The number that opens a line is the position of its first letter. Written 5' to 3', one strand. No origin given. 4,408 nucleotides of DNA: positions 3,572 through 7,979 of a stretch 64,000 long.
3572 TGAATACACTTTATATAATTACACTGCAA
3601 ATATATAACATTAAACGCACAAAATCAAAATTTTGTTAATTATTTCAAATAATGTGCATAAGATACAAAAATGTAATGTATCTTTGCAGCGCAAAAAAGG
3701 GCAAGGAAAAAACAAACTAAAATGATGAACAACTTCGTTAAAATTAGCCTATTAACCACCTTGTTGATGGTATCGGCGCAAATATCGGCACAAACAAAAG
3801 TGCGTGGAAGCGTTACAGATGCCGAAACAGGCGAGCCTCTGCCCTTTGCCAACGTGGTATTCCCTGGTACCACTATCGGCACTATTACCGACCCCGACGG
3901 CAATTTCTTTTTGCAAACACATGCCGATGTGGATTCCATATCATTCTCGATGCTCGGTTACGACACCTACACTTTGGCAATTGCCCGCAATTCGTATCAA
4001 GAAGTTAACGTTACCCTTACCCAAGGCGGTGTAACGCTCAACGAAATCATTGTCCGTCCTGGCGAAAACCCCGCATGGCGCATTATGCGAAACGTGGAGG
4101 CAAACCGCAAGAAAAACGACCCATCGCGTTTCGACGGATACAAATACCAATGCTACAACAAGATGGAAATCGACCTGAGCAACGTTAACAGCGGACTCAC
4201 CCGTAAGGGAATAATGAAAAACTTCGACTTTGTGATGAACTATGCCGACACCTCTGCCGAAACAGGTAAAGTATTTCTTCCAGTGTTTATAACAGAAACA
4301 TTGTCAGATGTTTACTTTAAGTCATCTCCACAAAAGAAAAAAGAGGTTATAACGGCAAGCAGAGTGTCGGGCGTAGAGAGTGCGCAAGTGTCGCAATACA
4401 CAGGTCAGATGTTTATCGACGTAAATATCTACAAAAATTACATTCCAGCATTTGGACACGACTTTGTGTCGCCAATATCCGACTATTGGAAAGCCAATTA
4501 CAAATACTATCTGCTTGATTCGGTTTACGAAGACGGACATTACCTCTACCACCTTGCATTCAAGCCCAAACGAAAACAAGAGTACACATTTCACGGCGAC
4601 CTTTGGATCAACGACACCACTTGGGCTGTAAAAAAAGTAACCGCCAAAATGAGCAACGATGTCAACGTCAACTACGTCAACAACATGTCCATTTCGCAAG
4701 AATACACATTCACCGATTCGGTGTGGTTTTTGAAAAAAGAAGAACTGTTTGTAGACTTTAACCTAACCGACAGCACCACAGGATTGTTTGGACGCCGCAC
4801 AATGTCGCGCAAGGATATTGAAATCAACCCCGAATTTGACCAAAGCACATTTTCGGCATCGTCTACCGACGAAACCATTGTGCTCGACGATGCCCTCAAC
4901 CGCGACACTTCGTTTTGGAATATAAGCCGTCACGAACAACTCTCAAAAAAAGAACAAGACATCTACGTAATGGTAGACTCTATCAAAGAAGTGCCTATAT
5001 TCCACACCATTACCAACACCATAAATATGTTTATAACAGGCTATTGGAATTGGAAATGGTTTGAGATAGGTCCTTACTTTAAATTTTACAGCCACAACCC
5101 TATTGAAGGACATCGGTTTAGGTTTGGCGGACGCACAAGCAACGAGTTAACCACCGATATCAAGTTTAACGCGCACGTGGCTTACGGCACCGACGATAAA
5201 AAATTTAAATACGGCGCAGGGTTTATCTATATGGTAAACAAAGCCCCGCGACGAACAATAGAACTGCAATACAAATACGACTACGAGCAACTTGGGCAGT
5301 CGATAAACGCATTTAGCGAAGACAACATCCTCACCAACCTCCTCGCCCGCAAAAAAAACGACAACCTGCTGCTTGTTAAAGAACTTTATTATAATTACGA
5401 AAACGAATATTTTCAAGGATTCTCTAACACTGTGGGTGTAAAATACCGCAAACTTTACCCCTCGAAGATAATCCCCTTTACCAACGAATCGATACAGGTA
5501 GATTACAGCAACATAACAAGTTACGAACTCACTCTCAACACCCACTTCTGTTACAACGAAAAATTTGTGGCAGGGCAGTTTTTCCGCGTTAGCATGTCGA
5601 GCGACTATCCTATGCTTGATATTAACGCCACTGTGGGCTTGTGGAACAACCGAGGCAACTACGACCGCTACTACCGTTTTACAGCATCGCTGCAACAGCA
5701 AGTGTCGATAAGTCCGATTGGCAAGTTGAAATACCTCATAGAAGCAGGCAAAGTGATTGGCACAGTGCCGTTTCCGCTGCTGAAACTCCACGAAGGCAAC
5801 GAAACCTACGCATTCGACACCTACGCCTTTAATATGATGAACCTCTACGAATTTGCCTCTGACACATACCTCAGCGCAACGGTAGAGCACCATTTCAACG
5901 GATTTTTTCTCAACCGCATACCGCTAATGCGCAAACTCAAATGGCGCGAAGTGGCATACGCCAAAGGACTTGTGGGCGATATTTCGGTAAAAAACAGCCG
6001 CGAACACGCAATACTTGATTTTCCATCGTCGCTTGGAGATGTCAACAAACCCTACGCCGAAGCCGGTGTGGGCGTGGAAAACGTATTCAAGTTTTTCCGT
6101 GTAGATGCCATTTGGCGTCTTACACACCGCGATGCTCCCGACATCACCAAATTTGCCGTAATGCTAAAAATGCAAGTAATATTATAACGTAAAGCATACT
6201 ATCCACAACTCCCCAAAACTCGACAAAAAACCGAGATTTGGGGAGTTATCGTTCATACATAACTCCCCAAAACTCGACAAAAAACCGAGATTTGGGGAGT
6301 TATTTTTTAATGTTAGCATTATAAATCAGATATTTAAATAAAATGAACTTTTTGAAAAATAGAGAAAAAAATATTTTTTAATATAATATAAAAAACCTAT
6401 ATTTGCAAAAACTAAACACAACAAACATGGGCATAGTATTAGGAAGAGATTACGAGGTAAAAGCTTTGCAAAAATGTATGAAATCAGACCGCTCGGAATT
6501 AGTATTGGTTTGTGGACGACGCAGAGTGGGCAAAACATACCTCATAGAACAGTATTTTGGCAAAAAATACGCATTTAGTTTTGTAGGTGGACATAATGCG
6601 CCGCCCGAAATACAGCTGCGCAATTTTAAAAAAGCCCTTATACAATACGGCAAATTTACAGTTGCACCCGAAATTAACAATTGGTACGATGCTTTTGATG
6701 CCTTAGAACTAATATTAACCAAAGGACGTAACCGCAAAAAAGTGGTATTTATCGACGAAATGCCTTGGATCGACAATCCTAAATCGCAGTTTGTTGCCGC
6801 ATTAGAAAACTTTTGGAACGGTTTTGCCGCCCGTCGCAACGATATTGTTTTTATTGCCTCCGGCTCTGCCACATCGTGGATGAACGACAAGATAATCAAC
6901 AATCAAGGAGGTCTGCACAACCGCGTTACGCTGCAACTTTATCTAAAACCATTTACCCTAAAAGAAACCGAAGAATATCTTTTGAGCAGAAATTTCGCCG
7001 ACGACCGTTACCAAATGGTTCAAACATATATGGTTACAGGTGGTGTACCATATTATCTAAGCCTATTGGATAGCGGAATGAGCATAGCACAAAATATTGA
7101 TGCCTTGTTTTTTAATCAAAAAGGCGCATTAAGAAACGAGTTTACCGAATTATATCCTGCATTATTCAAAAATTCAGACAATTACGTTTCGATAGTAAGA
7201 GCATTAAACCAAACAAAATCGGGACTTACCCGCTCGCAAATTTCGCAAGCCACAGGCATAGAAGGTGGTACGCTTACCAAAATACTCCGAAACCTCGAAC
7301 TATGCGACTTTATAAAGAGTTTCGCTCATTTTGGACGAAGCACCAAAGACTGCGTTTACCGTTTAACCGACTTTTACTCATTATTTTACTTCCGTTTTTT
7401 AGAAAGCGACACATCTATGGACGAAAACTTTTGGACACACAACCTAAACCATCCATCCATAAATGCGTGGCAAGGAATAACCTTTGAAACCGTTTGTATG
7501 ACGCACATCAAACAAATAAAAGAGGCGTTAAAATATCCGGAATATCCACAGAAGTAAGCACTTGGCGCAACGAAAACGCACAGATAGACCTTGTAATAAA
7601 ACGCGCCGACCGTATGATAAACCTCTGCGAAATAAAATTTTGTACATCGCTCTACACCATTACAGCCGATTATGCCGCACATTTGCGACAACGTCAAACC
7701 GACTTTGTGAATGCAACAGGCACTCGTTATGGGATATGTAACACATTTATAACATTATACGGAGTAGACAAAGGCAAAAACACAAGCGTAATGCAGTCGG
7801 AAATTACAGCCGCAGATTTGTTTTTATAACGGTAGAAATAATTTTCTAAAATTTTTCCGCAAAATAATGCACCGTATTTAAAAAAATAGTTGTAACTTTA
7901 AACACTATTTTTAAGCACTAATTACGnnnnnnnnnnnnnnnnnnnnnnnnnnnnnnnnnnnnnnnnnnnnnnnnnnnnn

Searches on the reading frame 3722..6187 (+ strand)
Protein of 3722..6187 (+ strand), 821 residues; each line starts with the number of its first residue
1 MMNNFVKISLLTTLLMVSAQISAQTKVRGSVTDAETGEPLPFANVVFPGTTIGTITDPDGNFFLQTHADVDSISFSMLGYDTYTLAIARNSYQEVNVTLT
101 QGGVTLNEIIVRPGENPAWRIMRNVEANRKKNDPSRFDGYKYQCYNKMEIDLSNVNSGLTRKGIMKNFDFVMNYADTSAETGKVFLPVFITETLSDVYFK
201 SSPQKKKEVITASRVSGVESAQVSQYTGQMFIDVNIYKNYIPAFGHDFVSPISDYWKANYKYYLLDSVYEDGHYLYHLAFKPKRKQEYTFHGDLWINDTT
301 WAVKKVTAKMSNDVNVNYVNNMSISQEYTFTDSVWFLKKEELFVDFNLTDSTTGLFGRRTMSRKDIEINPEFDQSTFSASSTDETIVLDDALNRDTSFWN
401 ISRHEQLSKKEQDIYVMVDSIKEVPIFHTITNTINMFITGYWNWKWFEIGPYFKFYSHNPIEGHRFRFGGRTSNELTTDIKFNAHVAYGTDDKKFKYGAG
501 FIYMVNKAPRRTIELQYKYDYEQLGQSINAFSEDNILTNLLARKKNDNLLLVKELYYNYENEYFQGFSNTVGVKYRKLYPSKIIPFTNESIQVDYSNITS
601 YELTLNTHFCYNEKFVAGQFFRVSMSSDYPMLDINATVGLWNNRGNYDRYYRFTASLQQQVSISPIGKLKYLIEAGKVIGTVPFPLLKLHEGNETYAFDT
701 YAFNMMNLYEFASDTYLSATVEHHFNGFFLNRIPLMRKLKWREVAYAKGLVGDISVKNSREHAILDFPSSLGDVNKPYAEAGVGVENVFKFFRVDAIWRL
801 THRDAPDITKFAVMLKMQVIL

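Call 7: search_protein_families(library=pfam, proteins=[window:3722-6187:+], max_evalue=0.1)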
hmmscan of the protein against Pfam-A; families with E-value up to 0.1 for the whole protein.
window:3722-6187:+ (821 aa): 4 families
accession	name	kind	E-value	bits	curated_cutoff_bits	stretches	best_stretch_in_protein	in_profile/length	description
PF18939.6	DUF5686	-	6.4e-67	226.9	39.2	1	121-751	1-655/669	Family of unknown function (DUF5686)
PF13715.12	CarbopepD_reg_2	-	7.9e-18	64.7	32.2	1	27-111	1-88/88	CarboxypepD_reg-like domain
PF13620.12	CarboxypepD_reg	-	1e-10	42.3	32.3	1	27-100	2-82/82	Carboxypeptidase regulatory-like domain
PF23591.1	CILP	-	0.017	15.5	27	1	24-71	4-50/90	Cartilage intermediate layer protein 1-like domain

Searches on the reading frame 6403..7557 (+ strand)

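Call 7: search_protein_families(library=pfam, proteins=[window:6403-7557:+], max_evalue=0.1)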
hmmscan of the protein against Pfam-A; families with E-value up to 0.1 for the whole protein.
window:6403-7557:+ (384 aa): 9 families
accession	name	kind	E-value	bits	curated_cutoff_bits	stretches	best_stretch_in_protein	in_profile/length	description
PF01637.24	ATPase_2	-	1.9e-12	47.9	33.2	1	15-221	4-224/225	ATPase domain predominantly from Archaea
PF13173.12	AAA_14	-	4.9e-09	36.7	27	1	32-188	3-127/129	AAA domain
PF13191.12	AAA_16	-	4.3e-06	27.8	32.6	1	12-134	2-155/167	AAA ATPase domain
PF13401.12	AAA_22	-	0.0011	19.7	27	1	32-154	6-122/130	AAA domain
PF13412.12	HTH_24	-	0.0063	16.5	21.9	1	265-305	9-48/48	Winged helix-turn-helix DNA-binding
PF09339.16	HTH_IclR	-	0.014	15.6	22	1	262-304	6-48/52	IclR helix-turn-helix domain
PF04182.18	B-block_TFIIIC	-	0.019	15.5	22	1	272-309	16-53/73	B-block binding subunit of TFIIIC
PF00004.35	AAA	-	0.028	15.3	21.2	0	34-156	1-110/131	ATPase family associated with various cellular activities (AAA)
PF12802.13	MarR_2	-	0.035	14.7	27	1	262-304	8-50/61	MarR family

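Call 12: search_protein_families(library=ncbifam, proteins=[window:6403-7557:+], max_evalue=0.1)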
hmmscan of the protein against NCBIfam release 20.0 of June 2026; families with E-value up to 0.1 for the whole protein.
window:6403-7557:+ (384 aa): 2 families
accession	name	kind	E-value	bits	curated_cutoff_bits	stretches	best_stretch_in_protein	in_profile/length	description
TIGR01884.1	cas_HTH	subfamily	0.006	16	60.2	1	171-307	58-189/202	CRISPR-associated CARF protein Csa3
NF007341.0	PRK09834.1-3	equivalog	0.021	13.9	269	1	262-322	14-69/274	DNA-binding transcriptional regulator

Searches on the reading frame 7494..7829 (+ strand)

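Call 7: search_protein_families(library=pfam, proteins=[window:7494-7829:+], max_evalue=0.1)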
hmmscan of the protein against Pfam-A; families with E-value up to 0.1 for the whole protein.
window:7494-7829:+ (111 aa): 0 families

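Call 12: search_protein_families(library=ncbifam, proteins=[window:7494-7829:+], max_evalue=0.1)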
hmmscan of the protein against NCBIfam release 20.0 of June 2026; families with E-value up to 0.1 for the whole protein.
window:7494-7829:+ (111 aa): 3 families
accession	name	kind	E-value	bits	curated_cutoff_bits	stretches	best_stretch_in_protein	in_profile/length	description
NF040637.1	CatA_like_2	equivalog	0.058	13.1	250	1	27-68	78-119/203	CatA-like O-acetyltransferase, family 2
TIGR00433.2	bioB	equivalog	0.064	12.5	225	1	3-73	82-150/307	biotin synthase BioB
NF011269.0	PRK14676.1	equivalog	0.065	13.4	190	1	15-76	24-80/117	hypothetical protein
